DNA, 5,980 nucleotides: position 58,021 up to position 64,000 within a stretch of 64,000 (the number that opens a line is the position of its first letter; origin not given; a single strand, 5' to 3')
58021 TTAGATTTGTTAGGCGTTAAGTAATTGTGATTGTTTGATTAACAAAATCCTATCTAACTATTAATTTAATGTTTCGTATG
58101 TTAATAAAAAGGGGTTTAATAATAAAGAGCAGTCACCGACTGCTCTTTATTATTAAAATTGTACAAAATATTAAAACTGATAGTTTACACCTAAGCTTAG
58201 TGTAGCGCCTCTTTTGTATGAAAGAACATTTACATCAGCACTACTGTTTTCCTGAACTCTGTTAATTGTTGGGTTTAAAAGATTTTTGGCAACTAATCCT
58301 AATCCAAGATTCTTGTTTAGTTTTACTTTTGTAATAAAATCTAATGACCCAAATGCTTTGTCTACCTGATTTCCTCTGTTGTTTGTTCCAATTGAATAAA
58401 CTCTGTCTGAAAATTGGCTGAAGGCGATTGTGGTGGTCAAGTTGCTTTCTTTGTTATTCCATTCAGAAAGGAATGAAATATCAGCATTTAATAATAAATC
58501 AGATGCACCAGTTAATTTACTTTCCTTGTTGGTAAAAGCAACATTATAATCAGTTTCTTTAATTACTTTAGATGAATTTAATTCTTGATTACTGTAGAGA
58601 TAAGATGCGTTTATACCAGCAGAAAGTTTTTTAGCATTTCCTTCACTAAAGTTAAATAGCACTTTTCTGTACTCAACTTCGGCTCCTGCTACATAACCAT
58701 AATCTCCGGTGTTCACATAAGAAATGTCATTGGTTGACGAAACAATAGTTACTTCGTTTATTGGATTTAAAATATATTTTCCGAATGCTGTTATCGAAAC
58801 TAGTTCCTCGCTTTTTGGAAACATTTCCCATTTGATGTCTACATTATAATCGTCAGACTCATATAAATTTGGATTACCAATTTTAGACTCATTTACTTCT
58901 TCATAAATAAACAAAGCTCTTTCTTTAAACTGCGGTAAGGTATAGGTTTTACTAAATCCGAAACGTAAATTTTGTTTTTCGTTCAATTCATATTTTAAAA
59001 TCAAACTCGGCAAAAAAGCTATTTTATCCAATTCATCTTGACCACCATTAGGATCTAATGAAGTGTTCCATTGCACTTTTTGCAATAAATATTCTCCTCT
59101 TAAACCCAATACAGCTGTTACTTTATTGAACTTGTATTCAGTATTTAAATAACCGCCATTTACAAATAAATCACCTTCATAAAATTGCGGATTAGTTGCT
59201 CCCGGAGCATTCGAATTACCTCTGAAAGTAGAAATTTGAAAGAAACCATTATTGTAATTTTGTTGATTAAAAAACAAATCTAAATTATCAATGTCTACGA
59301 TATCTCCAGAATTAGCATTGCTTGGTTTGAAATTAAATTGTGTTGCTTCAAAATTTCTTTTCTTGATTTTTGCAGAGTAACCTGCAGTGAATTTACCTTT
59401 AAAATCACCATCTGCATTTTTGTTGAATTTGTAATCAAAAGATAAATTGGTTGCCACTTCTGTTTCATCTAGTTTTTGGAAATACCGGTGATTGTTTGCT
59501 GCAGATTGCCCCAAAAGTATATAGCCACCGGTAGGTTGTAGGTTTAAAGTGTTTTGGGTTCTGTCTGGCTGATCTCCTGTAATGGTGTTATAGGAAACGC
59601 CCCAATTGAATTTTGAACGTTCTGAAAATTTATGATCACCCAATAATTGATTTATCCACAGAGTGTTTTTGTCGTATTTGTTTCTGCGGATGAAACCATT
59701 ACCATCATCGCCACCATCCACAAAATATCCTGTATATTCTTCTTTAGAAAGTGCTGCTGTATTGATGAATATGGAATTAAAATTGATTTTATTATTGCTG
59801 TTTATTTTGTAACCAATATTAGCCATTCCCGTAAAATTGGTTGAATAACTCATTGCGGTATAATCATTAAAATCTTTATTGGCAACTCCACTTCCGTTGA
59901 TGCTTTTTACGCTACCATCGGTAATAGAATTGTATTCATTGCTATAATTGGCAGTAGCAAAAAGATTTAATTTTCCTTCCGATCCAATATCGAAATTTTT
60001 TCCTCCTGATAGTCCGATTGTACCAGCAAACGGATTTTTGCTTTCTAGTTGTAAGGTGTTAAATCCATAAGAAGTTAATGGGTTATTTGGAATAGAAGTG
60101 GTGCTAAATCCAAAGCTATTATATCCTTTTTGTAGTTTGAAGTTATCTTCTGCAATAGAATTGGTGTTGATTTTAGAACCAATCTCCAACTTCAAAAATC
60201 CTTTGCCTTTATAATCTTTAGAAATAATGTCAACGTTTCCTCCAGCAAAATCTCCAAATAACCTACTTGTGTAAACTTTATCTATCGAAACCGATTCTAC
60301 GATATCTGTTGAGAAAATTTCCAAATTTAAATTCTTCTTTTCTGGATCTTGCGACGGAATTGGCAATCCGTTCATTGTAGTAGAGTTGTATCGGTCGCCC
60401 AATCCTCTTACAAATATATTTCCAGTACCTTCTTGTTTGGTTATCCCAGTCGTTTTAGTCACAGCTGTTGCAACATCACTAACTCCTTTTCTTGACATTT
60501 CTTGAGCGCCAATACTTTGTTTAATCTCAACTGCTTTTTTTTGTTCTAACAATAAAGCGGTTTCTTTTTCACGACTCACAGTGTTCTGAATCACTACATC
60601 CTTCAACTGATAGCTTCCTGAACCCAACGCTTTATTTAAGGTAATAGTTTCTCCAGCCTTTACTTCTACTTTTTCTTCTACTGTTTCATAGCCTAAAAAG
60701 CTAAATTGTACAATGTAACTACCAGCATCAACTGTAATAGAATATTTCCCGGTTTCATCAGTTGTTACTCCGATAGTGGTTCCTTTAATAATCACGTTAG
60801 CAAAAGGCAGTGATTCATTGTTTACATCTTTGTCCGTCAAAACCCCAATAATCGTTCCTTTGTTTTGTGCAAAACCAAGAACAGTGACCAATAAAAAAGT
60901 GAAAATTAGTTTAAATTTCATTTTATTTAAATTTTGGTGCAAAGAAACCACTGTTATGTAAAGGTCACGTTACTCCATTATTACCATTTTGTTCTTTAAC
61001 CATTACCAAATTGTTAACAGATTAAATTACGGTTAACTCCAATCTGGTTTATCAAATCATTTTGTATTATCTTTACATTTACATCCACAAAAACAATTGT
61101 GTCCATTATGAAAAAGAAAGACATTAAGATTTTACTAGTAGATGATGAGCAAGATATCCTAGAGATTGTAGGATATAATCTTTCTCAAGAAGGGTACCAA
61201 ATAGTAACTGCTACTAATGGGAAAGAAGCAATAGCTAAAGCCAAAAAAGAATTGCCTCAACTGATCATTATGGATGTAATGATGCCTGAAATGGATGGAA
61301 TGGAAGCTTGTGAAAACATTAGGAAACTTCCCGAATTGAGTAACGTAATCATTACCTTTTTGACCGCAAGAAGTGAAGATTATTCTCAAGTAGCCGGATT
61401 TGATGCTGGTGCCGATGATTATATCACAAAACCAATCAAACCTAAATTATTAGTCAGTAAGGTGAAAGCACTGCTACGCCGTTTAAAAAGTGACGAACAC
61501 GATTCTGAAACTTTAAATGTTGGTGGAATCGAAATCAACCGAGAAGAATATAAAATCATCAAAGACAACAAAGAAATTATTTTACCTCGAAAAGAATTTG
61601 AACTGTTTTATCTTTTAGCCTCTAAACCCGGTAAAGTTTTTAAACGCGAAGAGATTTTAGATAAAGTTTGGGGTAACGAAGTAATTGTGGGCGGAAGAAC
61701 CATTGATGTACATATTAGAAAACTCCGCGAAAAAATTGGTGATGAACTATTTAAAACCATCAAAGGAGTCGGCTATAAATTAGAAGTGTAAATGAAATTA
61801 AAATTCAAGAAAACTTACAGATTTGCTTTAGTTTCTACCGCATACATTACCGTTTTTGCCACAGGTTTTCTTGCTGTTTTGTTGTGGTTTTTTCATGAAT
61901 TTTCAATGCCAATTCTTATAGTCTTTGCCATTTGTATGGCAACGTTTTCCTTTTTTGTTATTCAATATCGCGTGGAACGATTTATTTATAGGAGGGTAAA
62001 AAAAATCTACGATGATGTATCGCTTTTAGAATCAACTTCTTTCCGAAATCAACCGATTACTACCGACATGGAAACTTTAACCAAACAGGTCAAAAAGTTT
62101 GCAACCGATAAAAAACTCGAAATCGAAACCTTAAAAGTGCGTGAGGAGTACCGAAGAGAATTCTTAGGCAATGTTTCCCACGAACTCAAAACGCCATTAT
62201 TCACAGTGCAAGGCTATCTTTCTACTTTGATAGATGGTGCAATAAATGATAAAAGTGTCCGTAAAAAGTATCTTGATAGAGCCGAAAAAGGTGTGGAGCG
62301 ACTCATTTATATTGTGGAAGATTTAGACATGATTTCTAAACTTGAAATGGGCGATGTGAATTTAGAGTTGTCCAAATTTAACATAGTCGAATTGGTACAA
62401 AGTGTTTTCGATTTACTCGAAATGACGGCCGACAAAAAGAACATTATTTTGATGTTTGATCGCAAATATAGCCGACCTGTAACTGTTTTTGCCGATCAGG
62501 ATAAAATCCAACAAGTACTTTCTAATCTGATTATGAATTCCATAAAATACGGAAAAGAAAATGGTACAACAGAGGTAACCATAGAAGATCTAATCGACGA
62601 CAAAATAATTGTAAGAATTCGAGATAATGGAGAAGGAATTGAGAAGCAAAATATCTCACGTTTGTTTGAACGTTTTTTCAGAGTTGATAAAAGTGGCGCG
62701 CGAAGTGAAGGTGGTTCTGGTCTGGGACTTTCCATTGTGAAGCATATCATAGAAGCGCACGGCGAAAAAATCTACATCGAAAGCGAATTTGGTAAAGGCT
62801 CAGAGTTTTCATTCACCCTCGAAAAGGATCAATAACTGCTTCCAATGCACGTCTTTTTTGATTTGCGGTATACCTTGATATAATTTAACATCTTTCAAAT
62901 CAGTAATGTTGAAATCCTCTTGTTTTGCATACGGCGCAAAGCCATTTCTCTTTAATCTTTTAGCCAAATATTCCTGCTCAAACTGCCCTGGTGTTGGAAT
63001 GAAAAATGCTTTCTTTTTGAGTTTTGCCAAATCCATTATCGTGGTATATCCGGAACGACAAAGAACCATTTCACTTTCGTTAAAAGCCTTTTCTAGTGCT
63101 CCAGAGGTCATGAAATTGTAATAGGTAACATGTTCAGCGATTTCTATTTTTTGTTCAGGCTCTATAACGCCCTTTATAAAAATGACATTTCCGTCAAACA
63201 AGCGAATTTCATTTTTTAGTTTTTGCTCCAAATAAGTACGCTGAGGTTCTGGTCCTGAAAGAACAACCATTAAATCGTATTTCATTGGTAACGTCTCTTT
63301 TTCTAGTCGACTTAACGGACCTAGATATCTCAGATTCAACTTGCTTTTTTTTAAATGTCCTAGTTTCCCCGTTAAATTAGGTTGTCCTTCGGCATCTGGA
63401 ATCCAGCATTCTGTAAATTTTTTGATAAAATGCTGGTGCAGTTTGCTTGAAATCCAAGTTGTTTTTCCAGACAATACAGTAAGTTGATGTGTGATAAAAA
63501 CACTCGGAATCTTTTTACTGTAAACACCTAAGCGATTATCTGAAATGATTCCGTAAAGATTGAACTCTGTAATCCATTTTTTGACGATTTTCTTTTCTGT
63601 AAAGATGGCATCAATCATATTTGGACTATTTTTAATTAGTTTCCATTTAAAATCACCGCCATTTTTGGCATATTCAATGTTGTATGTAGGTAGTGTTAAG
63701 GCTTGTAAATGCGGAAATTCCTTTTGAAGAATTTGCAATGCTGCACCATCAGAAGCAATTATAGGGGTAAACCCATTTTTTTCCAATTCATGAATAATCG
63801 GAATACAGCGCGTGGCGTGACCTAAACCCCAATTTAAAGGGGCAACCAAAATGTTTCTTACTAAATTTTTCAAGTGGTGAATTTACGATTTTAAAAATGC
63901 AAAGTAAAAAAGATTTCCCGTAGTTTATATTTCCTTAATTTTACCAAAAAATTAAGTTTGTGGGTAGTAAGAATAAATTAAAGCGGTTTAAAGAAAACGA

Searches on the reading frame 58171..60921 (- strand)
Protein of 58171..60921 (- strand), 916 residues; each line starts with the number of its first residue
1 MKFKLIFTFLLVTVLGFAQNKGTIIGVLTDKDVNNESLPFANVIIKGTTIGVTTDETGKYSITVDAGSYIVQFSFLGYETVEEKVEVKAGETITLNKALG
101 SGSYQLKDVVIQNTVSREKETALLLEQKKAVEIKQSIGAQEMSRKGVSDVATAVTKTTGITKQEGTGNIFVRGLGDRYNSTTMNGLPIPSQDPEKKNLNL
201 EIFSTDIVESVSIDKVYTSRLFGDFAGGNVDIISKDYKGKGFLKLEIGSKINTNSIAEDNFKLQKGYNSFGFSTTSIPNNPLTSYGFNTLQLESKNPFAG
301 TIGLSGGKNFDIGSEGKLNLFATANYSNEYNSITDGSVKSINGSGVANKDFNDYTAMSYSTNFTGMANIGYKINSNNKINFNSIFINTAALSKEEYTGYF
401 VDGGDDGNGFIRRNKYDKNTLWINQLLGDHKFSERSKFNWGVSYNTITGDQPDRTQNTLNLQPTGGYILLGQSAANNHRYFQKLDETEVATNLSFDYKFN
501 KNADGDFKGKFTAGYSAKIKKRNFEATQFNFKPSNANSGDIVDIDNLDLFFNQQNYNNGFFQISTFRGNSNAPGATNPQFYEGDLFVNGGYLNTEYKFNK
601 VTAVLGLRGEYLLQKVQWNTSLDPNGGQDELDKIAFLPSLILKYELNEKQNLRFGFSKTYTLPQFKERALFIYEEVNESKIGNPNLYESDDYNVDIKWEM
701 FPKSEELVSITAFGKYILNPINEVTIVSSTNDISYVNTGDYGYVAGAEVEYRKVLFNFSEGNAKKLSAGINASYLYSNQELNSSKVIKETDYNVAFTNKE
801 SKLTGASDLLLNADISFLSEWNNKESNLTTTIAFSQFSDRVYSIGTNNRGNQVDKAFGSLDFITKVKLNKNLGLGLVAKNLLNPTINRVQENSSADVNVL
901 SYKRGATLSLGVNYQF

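Call 6: search_protein_families(library=ncbifam, proteins=[window:58171-60921:-])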
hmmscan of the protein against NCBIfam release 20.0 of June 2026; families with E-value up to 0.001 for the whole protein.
window:58171-60921:- (916 aa): 2 families
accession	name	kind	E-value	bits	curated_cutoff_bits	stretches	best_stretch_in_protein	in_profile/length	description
TIGR01782.1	TonB-Xanth-Caul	subfamily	6.4e-37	127.3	310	1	126-916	19-868/868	TonB-dependent receptor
TIGR04056.1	OMP_RagA_SusC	subfamily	2.8e-11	42.5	368.25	1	24-114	3-86/981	SusC/RagA family TonB-linked outer membrane protein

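Call 7: search_protein_families(library=pfam, proteins=[window:58171-60921:-])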
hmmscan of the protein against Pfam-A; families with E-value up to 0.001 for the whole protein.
window:58171-60921:- (916 aa): 6 families
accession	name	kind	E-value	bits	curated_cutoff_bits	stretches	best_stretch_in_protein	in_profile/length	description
PF13715.12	CarbopepD_reg_2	-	9.3e-19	67.7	32.2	1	26-111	3-88/88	CarboxypepD_reg-like domain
PF00593.30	TonB_dep_Rec_b-barrel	-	7e-17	62.8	27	1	448-881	19-436/436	TonB dependent receptor-like, beta-barrel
PF13620.12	CarboxypepD_reg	-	1.6e-13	51.3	32.3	1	23-99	1-81/82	Carboxypeptidase regulatory-like domain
PF14905.12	OMP_b-brl_3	-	8.9e-12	45.2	27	1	586-914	113-408/408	Outer membrane protein beta-barrel family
PF07715.20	Plug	-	3.5e-11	44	23.9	1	132-228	7-105/107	TonB-dependent Receptor Plug Domain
PF08308.17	PEGA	-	1.6e-05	25.1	20.8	1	41-99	13-67/71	PEGA domain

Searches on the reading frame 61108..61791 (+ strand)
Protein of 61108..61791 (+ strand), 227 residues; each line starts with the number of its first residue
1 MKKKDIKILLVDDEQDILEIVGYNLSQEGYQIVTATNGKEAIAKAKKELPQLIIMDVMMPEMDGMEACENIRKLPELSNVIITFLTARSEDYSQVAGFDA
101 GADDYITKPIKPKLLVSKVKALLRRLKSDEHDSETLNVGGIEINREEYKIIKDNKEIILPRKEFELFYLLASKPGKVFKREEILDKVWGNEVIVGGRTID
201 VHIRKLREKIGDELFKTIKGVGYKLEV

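Call 6: search_protein_families(library=ncbifam, proteins=[window:61108-61791:+])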
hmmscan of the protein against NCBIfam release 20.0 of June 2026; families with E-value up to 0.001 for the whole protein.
window:61108-61791:+ (227 aa): 102 families (the best 25 are shown)
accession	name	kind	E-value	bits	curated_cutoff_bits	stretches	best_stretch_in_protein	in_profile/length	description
TIGR02154.1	PhoB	equivalog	1.6e-64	217.3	296.2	1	7-225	4-225/226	phosphate regulon transcriptional regulator PhoB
NF053854.1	RespRegPhoBBctds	equivalog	5.4e-62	209.1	270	1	8-225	1-224/225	two-component system response regulator PhoB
NF040689.1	MtrAB_MtrA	equivalog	1.1e-59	201.5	300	1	8-224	1-217/219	MtrAB system response regulator MtrA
NF040534.1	resp_reg_YycF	equivalog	1.9e-57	194.2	340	1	7-224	2-226/231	response regulator YycF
NF045944.1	ResRegRpaBCyano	equivalog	6.3e-56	189.3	330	1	9-225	1-227/229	response regulator transcription factor RpaB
NF033120.0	vanR_FM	exception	3.2e-55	187.3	460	1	4-225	2-229/231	vancomycin resistance response regulator transcription factor, VanR-F/VanR-M family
NF008296.0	PRK11083.1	equivalog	5e-53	179.8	273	1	6-226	4-226/228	two-component system response regulator CreB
NF041733.1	resp_reg_CseB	equivalog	7.8e-52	175.9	350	1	7-226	2-227/228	two-component system response regulator CseB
NF033117.2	vanR_ACDEGLN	exception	9.4e-51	172.5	350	1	8-226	1-226/226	VanR-ABDEGLN family response regulator transcription factor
NF000402.1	vanR-B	exception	1.3e-48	165.3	480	1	6-226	3-217/219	vancomycin resistance response regulator transcription factor VanR-B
NF007982.1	PRK10710.1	equivalog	3.3e-46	157.7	380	1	4-226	6-228/235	envelope stress response regulator BaeR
TIGR01387.1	cztR_silR_copR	subfamily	6.5e-46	156.7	279.2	1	8-225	1-218/218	heavy metal response regulator transcription factor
NF041209.1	resp_regPieR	equivalog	9.3e-46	156.3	450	1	6-226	1-228/231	two component system response regulator PieR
NF007546.0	PRK10161.1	equivalog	1.9e-45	155.2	471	1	7-225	4-225/229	phosphate response regulator transcription factor PhoB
NF008567.0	PRK11517.1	equivalog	2.1e-41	141.7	353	1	6-226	1-219/223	response regulator transcription factor HprR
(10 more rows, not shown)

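Call 7: search_protein_families(library=pfam, proteins=[window:61108-61791:+])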
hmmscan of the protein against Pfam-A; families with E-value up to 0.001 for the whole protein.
window:61108-61791:+ (227 aa): 2 families
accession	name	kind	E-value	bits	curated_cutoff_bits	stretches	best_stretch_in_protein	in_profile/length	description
PF00072.30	Response_reg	-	7.2e-30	103.9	30.2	1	8-119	1-110/111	Response regulator receiver domain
PF00486.34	Trans_reg_C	-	3.2e-22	78.8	26.2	1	155-225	2-77/77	Transcriptional regulatory protein, C terminal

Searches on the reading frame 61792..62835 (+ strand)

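Call 6: search_protein_families(library=ncbifam, proteins=[window:61792-62835:+])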
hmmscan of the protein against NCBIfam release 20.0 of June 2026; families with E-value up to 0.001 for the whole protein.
window:61792-62835:+ (347 aa): 84 families (the best 25 are shown)
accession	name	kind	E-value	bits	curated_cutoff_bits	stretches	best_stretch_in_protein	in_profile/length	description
NF046044.1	PnpS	equivalog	2.5e-70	237.5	400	1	110-343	159-389/390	two-component system histidine kinase PnpS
NF033092.0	HK_WalK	equivalog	6.5e-69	233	725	1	118-343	369-592/594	cell wall metabolism sensor histidine kinase WalK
TIGR02966.1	phoR_proteo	equivalog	1.9e-68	231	334.2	1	110-343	103-333/333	phosphate regulon sensor histidine kinase PhoR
NF047874.1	MASE3_PAS_HK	subfamily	5.2e-53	180.8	560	1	98-345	379-625/655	MASE3 domain-containing sensor histidine kinase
NF041735.1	hist_kin_RppB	equivalog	1.2e-46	159.4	400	1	122-343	217-437/438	two-component system sensor histidine kinase RppB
NF008235.0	PRK11006.1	equivalog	3.8e-46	157.8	390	1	111-345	194-423/431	phosphate regulon sensor histidine kinase PhoR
NF033093.1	HK_VicK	exception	5.4e-46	157.2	680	1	118-345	206-435/448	cell wall metabolism sensor histidine kinase VicK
TIGR02956.1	TMAO_torS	equivalog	8.9e-45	153.1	676.5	1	123-344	466-681/967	TMAO reductase system sensor histidine kinase/response regulator TorS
NF012163.2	BaeS_SmeS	equivalog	4.2e-44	151.2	500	1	43-330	168-443/457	sensor histidine kinase efflux regulator BaeS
NF007837.0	PRK10549.1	equivalog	8.1e-43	146.8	603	1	47-332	170-446/466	envelope stress sensor histidine kinase BaeS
NF008318.0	PRK11107.1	equivalog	3.7e-42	144.4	890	1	121-344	293-517/920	two-component sensor histidine kinase BarA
NF053855.1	HisKinPhoRBctds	equivalog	6.9e-42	143.6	500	1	118-345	358-583/583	two-component system sensor histidine kinase PhoR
NF040691.1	MtrAB_MtrB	equivalog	7.5e-42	144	450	1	92-345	242-492/507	MtrAB system histidine kinase MtrB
NF033091.0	HK_VanS_ACDEFG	equivalog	9.5e-42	143.1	400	1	56-333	9-283/293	vancomycin resistance histidine kinase VanS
NF041947.1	LuxQ_Vibrio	equivalog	8.6e-41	139.7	1200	1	119-343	470-694/843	quorum-sensing autoinducer 2 sensor kinase/phosphatase LuxQ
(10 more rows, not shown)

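Call 7: search_protein_families(library=pfam, proteins=[window:61792-62835:+])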
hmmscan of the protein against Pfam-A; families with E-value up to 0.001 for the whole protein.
window:61792-62835:+ (347 aa): 2 families
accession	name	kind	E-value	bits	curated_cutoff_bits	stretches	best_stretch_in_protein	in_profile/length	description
PF02518.31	HATPase_c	-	1.3e-30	106.5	26.4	1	235-346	2-110/111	Histidine kinase-, DNA gyrase B-, and HSP90-like ATPase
PF00512.31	HisKA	-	7.7e-15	55.1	26.9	1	121-186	2-65/66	His Kinase A (phospho-acceptor) domain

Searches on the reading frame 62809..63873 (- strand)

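Call 74: search_protein_families(library=pfam, proteins=[window:62809-63873:-])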
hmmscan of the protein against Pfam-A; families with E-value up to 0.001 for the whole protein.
window:62809-63873:- (354 aa): 2 families
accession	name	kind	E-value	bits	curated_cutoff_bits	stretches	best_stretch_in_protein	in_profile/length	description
PF04101.22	Glyco_tran_28_C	-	1.4e-09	38.6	22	1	247-328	54-135/166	Glycosyltransferase family 28 C-terminal domain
PF13528.12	Glyco_trans_1_3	-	6.5e-08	32.5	25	1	248-328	237-316/322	Glycosyl transferase family 1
